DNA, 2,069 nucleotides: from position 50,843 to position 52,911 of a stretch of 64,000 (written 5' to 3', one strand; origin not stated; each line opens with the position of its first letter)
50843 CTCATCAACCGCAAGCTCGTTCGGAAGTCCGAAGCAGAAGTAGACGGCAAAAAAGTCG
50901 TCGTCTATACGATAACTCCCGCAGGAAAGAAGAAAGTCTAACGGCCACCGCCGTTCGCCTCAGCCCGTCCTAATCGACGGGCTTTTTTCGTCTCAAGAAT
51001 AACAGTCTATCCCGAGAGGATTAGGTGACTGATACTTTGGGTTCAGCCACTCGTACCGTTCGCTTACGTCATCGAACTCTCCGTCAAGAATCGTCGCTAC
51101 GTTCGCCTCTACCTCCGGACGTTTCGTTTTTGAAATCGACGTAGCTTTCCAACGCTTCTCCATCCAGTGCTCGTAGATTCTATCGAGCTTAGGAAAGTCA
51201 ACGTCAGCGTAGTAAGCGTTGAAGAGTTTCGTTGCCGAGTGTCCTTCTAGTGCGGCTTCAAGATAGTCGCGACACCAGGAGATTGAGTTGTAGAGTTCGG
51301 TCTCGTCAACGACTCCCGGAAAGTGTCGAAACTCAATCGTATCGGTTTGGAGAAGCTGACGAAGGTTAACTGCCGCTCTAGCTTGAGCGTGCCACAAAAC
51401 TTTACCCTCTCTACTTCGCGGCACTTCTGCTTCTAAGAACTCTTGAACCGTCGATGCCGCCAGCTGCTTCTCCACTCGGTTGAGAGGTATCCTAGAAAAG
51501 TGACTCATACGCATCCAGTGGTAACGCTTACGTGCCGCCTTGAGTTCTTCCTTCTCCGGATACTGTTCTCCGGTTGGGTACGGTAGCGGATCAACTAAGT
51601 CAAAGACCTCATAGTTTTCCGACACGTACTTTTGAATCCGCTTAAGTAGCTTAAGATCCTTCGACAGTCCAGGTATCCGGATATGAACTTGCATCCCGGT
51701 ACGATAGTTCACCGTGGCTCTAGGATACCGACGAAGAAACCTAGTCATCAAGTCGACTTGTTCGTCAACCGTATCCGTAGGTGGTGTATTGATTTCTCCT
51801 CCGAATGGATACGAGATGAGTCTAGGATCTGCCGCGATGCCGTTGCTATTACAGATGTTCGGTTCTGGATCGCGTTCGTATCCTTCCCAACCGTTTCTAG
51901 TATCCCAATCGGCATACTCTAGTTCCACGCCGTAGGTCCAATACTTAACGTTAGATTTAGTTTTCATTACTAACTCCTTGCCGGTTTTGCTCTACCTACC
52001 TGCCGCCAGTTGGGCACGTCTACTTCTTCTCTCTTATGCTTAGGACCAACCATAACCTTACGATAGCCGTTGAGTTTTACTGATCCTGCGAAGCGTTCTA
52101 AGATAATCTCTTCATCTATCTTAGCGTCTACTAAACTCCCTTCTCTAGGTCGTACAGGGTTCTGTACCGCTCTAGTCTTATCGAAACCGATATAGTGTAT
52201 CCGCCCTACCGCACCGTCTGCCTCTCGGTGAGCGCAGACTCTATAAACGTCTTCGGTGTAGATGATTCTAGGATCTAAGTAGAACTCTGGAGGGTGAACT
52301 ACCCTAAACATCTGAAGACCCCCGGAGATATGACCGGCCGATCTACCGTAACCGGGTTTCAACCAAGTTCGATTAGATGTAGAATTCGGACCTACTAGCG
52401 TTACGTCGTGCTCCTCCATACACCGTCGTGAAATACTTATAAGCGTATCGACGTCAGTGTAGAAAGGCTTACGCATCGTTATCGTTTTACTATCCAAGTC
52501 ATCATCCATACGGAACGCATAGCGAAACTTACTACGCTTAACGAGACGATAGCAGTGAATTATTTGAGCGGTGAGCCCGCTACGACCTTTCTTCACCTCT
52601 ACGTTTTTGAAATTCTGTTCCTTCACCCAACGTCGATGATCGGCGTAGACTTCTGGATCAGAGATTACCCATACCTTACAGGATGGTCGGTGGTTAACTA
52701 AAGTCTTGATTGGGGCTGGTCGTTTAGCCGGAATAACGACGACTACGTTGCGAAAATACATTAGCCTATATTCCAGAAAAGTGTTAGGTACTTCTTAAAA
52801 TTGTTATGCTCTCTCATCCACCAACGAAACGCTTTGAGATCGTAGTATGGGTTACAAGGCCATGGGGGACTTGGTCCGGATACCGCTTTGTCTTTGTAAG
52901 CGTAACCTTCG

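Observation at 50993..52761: Amidoligase plus GT-A-like enzyme appended to the hypermodification core: candidate new tailoring chemistry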

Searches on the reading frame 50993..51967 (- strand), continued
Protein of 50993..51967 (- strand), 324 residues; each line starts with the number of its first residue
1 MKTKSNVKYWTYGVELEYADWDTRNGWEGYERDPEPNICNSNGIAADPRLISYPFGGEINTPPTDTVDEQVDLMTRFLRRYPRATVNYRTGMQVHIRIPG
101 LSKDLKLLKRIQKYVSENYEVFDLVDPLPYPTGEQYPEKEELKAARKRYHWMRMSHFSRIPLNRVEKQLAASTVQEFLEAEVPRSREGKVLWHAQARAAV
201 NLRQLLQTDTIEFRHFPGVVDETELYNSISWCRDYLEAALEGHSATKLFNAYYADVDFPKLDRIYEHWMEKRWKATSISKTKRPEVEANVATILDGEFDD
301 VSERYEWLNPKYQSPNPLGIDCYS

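Call 85: get_annotated_region(hit=H47, flank=4000)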
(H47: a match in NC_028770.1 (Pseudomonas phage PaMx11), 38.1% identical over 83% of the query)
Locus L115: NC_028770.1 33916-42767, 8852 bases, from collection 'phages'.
description: Pseudomonas phage PaMx11, complete genome.
organism: Pseudomonas phage PaMx11 (NCBI taxid 1175657)
taxonomy: Viruses; Duplodnaviria; Heunggongvirae; Uroviricota; Caudoviricetes; Mesyanzhinovviridae; Bradleyvirinae; Abidjanvirus; Pseudomonas virus PaMx11
host: Pseudomonas aeruginosa; source: environmental water sample; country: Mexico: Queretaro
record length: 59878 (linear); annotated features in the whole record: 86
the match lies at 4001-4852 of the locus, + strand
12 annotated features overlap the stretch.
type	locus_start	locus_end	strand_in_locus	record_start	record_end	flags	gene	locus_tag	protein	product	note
CDS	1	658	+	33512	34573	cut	nrdB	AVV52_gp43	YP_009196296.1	ribonucleotide reductase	-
CDS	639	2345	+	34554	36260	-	nrdA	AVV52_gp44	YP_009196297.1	ribonucleotide reductase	-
regulatory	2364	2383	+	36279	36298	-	-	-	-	terminator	terminator_3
CDS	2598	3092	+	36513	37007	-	-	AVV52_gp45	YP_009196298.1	hypothetical protein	-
CDS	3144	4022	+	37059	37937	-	-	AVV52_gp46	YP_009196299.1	hypothetical protein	-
CDS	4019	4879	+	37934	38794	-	-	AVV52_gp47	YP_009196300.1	putative FAD dependent oxidoreductase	-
CDS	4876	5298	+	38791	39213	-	-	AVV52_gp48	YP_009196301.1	acetyltransferase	-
CDS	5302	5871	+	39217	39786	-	-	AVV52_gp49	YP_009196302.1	terminase small subunit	-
CDS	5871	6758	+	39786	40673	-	-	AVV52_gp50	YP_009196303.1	hypothetical protein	-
CDS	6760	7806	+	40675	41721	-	-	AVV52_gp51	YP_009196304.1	thymidylate synthase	-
CDS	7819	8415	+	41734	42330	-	thyA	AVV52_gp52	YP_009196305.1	putative HD domain-containing protein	-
CDS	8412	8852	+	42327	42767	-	-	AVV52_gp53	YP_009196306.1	hypothetical protein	-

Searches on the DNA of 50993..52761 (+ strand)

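Call 5: search_dna_similar(query=window:50993-52761:+, collection=phages, mode=distant)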
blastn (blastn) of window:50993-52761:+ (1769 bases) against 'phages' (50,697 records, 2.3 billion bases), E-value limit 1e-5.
No match.
